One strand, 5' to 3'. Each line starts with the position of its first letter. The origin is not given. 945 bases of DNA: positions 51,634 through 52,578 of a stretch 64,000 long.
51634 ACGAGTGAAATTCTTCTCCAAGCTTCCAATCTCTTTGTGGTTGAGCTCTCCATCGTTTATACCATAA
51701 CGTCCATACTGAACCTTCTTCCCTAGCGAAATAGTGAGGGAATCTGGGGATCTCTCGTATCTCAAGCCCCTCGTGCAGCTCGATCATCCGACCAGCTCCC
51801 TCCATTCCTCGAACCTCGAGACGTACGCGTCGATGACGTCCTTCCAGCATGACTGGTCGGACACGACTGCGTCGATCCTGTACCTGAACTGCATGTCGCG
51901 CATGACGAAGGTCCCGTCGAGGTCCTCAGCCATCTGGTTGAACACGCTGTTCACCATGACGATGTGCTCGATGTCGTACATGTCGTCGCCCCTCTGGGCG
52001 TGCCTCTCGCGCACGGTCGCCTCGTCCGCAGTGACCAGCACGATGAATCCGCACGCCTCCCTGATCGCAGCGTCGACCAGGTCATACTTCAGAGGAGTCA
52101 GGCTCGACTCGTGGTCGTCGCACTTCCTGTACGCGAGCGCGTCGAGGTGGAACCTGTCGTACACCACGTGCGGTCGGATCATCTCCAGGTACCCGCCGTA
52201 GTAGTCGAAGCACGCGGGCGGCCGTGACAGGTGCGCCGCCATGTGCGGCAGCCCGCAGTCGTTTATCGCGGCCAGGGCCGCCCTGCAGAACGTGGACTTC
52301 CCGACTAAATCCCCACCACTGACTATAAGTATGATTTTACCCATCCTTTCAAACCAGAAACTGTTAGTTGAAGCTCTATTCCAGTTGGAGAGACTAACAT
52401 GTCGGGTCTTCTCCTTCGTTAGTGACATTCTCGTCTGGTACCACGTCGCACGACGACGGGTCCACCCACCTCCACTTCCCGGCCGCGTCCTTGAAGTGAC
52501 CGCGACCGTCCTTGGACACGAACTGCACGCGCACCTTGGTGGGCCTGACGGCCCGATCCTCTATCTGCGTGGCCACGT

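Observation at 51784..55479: Contiguous cytosine-hypermodification core next to the DNA polymerase: MazG-like NTPase, C5-MTase-fold enzyme, ThyA-like enzyme with the Asn-to-Asp switch, P-loop kinase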

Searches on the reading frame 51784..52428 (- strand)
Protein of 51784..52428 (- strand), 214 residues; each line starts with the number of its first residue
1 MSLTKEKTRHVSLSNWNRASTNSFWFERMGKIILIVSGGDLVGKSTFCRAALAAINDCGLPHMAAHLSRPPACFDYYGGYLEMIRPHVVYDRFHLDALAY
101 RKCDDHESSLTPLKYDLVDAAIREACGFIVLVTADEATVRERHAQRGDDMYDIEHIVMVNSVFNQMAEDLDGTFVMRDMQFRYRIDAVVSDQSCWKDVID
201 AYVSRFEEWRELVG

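Call 3: search_protein_families(library=pfam, proteins=[window:51784-52428:-], max_evalue=0.01)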
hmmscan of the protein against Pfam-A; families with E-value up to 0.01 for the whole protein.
window:51784-52428:- (214 aa): 0 families

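Call 4: search_protein_families(library=phrogs, proteins=[window:51784-52428:-], max_evalue=0.001)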
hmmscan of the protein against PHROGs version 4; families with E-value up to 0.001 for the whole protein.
window:51784-52428:- (214 aa): 1 family
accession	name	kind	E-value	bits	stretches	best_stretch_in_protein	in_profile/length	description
phrog_761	-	other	1.3e-07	32.6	1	29-170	17-184/362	thymidylate kinase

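Call 19: search_dna_similar(query=window:51784-52428:-, collection=phages, mode=protein, max_rows=30, max_evalue=0.001)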
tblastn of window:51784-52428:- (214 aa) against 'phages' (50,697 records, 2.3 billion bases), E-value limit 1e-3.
No match.

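Call 38: search_solved_structures(query=A2, max_evalue=10, show_alignments=3)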
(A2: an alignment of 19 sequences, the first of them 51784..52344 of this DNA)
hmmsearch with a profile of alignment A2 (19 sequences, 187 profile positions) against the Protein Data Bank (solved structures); distinct sequences matched with E-value up to 10: 43.
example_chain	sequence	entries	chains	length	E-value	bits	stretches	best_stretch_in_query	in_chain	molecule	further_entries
2axp_A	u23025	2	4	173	1.1e-14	58.2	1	1-148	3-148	hypothetical protein BSU20280 | SPBc2 prophage-derived uncharacterized protein yorR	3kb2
1tmk_A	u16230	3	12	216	9.9e-06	29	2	1-24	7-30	THYMIDYLATE KINASE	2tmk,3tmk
5xbh_A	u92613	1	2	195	0.00018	24.9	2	2-28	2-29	Thymidylate kinase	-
2pbr_A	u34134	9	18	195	0.0003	24.2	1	2-28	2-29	Thymidylate kinase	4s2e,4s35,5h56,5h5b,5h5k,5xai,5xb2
2v54_A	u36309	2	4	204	0.00071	22.9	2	55-80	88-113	THYMIDYLATE KINASE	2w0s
1e9c_A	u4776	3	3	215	0.00086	22.7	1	1-31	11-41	THYMIDYLATE KINASE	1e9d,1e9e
2yof_A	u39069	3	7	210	0.0014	22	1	2-35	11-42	THYMIDYLATE KINASE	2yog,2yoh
2wwf_A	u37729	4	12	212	0.0014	22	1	2-35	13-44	THYMIDILATE KINASE, PUTATIVE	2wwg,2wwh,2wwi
4unp_A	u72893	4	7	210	0.0014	21.9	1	2-30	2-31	THYMIDYLATE KINASE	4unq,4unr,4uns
1g3u_A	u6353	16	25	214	0.0015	21.8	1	2-30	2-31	THYMIDYLATE KINASE | THYMIDYLATE KINASE TMK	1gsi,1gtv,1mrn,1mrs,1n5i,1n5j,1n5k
4unn_A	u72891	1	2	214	0.0027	21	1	2-30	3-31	THYMIDYLATE KINASE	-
7fgq_A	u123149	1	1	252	0.003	20.9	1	2-27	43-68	dTMP kinase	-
1nmy_A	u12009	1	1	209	0.0086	19.4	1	1-31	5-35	similar to THYMIDYLATE KINASE (DTMP KINASE)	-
1e98_A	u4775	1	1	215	0.0092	19.3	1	1-31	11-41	THYMIDYLATE KINASE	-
1e2d_A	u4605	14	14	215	0.0093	19.3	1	1-31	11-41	THYMIDYLATE KINASE | similar to THYMIDYLATE KINASE (DTMP KINASE) | Similar to deoxythymidylate kinase (thymidylate kinase)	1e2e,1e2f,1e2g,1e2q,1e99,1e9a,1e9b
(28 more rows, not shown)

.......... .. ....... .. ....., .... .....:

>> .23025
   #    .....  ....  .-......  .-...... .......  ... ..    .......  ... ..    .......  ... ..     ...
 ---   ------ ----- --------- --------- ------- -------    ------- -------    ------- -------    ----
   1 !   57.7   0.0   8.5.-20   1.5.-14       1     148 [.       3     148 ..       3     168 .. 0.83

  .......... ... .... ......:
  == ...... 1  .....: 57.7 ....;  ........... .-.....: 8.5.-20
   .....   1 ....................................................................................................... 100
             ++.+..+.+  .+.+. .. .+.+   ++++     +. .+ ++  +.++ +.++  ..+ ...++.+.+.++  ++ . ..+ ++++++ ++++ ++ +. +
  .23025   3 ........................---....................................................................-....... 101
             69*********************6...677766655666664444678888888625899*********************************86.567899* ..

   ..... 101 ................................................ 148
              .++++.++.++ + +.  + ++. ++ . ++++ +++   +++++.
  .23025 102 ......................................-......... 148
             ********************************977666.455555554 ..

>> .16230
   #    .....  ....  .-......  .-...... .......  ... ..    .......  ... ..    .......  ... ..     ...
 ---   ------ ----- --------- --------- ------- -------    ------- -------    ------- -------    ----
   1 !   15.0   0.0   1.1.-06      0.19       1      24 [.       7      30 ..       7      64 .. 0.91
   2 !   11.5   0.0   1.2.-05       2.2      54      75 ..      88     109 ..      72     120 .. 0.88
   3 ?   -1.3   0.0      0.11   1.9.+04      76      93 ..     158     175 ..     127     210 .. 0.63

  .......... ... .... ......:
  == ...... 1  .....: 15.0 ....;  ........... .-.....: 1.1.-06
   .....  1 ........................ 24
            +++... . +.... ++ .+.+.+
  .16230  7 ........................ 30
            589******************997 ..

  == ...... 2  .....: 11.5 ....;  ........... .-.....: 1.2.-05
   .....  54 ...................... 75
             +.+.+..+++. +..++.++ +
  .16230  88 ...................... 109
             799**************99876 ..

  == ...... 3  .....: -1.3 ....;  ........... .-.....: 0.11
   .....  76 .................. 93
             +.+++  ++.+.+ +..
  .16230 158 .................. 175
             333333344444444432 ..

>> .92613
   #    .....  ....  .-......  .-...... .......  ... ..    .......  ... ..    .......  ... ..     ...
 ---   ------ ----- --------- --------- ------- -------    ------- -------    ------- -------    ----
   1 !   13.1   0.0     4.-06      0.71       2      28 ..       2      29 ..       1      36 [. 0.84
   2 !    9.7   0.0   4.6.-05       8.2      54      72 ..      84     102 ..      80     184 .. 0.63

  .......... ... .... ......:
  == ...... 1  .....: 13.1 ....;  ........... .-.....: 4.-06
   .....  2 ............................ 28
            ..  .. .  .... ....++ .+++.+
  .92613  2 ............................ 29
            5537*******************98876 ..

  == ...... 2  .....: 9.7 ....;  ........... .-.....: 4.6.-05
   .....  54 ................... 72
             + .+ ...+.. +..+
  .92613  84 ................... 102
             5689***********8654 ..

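Call 39: search_protein_families(library=pfam, alignment_id=A2, max_evalue=1)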
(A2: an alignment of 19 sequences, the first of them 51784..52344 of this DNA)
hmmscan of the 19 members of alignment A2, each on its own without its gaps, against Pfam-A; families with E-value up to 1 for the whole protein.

A. member 1, window:51784-52344:- (186 aa): 2 families
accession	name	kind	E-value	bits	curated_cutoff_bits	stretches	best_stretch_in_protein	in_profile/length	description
PF13671.12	AAA_33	-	0.089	13.5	27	1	101-127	101-127/143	AAA domain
PF13238.12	AAA_18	-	0.091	13.7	29.4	0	93-126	88-119/128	AAA domain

B. families by the number of members that match (of 19 scanned): 32 families (the first 25 are shown)
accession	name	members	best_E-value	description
PF02223.23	Thymidylate_kin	18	1.1e-07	Thymidylate kinase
PF13238.12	AAA_18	12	6.3e-08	AAA domain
PF20720.3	nSTAND3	10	0.00017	Novel STAND NTPase 3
PF13173.12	AAA_14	8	3.5e-05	AAA domain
PF13671.12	AAA_33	8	0.00059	AAA domain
PF13521.12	AAA_28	7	0.00056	AAA domain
PF01712.25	dNK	6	0.00024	Deoxynucleoside kinase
PF00910.28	RNA_helicase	6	0.0029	RNA helicase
PF05729.18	NACHT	4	0.017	NACHT domain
PF13191.12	AAA_16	3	0.00014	AAA ATPase domain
PF03266.21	NTPase_1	3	0.18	NTPase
PF01637.24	ATPase_2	2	0.028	ATPase domain predominantly from Archaea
PF00004.35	AAA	2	0.043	ATPase family associated with various cellular activities (AAA)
PF07728.20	AAA_5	2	0.056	AAA domain (dynein-related subfamily)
PF02367.23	TsaE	2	0.071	Threonylcarbamoyl adenosine biosynthesis protein TsaE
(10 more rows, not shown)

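Call 82: find_homologous_proteins(query=window:51784-52344:-, max_evalue=0.001)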
Query window:51784-52344:- (186 aa): 2 proteins with E <= 0.001 among 589 candidates.
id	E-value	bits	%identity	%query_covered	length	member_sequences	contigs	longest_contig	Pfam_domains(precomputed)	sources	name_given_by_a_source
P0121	7.7e-123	425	100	100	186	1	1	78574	-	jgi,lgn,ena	-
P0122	3.8e-47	179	49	96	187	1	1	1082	-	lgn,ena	-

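Call 83: find_homologous_proteins(query=A2, max_evalue=0.001)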
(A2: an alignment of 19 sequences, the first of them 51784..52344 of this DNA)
Query A2 (19 sequences) (186 aa, profile of the alignment): 66 proteins with E <= 0.001 among 7045 candidates.
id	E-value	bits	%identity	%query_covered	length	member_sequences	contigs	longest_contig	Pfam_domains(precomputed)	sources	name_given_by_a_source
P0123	4.1e-58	215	46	97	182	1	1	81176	-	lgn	-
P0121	1.1e-57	213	100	100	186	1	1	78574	-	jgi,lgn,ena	-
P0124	6.7e-57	211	36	73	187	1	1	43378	-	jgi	-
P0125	6.5e-56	207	48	95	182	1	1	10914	-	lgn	-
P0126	1.6e-55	206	40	73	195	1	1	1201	-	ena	-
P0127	4.7e-55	205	36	73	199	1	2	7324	-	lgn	-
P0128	7.6e-55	204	34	75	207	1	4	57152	-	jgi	jgi:hypothetical protein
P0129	2.7e-53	199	32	94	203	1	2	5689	PF02223.24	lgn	-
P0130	1.1e-52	197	33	95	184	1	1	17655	PF02223.24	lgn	-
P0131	2.9e-52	195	32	93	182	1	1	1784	-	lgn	-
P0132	4.6e-52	195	37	86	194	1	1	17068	PF02223.24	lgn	-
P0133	6.7e-52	194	40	73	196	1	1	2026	-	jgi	jgi:thymidylate kinase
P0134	2.1e-51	193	38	74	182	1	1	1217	PF02223.24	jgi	jgi:thymidylate kinase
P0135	1.1e-50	190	39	70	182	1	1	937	-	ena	-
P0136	1.1e-50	190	44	72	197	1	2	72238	-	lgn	-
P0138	7.2e-50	188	28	90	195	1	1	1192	PF02223.24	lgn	-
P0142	1.9e-49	186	38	74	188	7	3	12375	PF02223.24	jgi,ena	jgi:thymidylate kinase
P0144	3.3e-49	186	30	95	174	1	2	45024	PF02223.24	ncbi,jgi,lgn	jgi:thymidylate kinase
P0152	1.4e-46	177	27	95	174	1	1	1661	PF02223.24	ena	-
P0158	1.5e-43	167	27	71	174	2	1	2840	PF02223.24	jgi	jgi:hypothetical protein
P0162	1.8e-41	160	34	74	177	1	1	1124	PF02223.24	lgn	-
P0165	1.3e-37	148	28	78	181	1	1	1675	PF02223.24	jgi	jgi:hypothetical protein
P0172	1.7e-32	131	32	80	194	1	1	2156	PF02223.24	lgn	-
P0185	1.4e-5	43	24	53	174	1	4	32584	PF02223.24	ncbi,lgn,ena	-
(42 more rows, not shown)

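Call 86: search_protein_families(library=ncbifam, proteins=[window:51784-52344:-], max_evalue=0.01)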
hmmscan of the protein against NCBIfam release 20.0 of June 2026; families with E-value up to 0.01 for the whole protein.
window:51784-52344:- (186 aa): 0 families

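Call 89: predict_structure(alignment_id=A4)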
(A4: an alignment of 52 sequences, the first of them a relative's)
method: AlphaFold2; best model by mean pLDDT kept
length: 186 residues; sequences in the alignment: 52
mean_pLDDT: 96.0   pTM: 0.91
mean pLDDT of the five models: 96.0, 95.6, 95.3, 95.1, 95.0
residues with pLDDT >= 90: 174; 70-90: 11; 50-70: 1; < 50: 0
segments of 3 or more residues with pLDDT < 50: none
pLDDT, mean of each block of 10 residues (from residue 1): 91 97 98 97 95 97 98 92 97 97 98 93 94 98 96 98 97 97 92
secondary structure, 60 per line:
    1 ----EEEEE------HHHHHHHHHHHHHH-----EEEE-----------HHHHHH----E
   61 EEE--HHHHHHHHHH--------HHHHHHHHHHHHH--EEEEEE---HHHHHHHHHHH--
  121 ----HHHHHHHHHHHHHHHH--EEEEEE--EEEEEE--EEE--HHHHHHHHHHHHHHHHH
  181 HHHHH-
elements in order: E5-9 H16-29 E35-38 H50-55 E60-63 H66-75 H84-96 E99-104 H108-118 H125-140 E143-148 E151-156 E159-161 H164-185

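Call 94: fold_search(model_id=the predicted structure, library=pdb)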
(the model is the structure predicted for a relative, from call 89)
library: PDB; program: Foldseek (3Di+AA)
matches with E <= 10: 1489; with E <= 0.001: 117
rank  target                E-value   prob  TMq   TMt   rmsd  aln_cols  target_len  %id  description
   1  2axp_A                7.1e-06  1.00  0.72  0.77   2.9       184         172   17  X-Ray Crystal Structure of Protein BSU20280 from Bacillus subtilis. Northeast Structural Genomics Consortium Target SR (released 2005-09-13)
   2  2pbr_A                8.5e-06  1.00  0.52  0.50   6.3       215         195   13  Crystal structure of thymidylate kinase (aq_969) from Aquifex Aeolicus VF5 (released 2007-10-02)
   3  1nn5                  1.2e-05  1.00  0.50  0.47   7.5       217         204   16  Crystal structure of human thymidylate kinase with d4TMP + AppNHp (released 2003-03-18)
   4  3kb2_A                1.2e-05  1.00  0.70  0.76   3.6       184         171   16  Crystal Structure of YorR protein in complex with phosphorylated GDP from Bacillus subtilis, Northeast Structural Geno (released 2009-10-27)
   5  2xx3                  1.5e-05  1.00  0.50  0.47   6.6       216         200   16  HUMAN THYMIDYLATE KINASE COMPLEXED WITH thymidine butenyl phosphonate monophosphate and ADP (released 2011-12-07)
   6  4s2e_A                1.6e-05  1.00  0.59  0.58   4.8       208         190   13  Phosphate ion bound Crystal structure of thymidylate kinase (aq_969) from Aquifex Aeolicus VF5 (released 2016-01-20)
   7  2jas_B                1.8e-05  1.00  0.47  0.46   9.0       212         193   12  Structure of deoxyadenosine kinase from M.mycoides with bound dATP (released 2007-01-03)
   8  2ccg_B                2.0e-05  1.00  0.51  0.49   6.8       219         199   13  Crystal structure of His-tagged S. aureus thymidylate kinase complexed with thymidine monophosphate (TMP) (released 2006-03-08)
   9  3n2i_A                2.6e-05  1.00  0.53  0.49   7.5       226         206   13  2.25 Angstrom resolution crystal structure of a thymidylate kinase (tmk) from Vibrio cholerae O1 biovar eltor str. N16 (released 2010-06-02)
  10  5xbh_A                3.1e-05  1.00  0.57  0.55   5.5       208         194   15  Crystal structure of R145E mutant of thymidylate kinase (aq_969) from Aquifex Aeolicus VF5 (released 2017-06-28)
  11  2ccg_A                3.5e-05  1.00  0.53  0.50   6.4       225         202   13  Crystal structure of His-tagged S. aureus thymidylate kinase complexed with thymidine monophosphate (TMP) (released 2006-03-08)
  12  1e98                  4.0e-05  1.00  0.49  0.45   7.0       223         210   14  Wild type human thymidylate kinase complexed with AZTMP and ADP (released 2001-10-05)
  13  1e9f                  5.8e-05  1.00  0.52  0.48   6.6       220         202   14  Mutant human thymidylate kinase complexed with TMP and ADP (released 2001-10-11)
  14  2jcs_A                5.8e-05  1.00  0.44  0.42   7.6       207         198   11  Active site mutant of dNK from D. melanogaster with dTTP bound (released 2007-02-27)
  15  5xb5_B                7.0e-05  1.00  0.61  0.59   4.5       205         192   12  Crystal structure of R90A mutant of thymidylate kinase (aq_969) from Aquifex Aeolicus VF5 (released 2017-06-28)
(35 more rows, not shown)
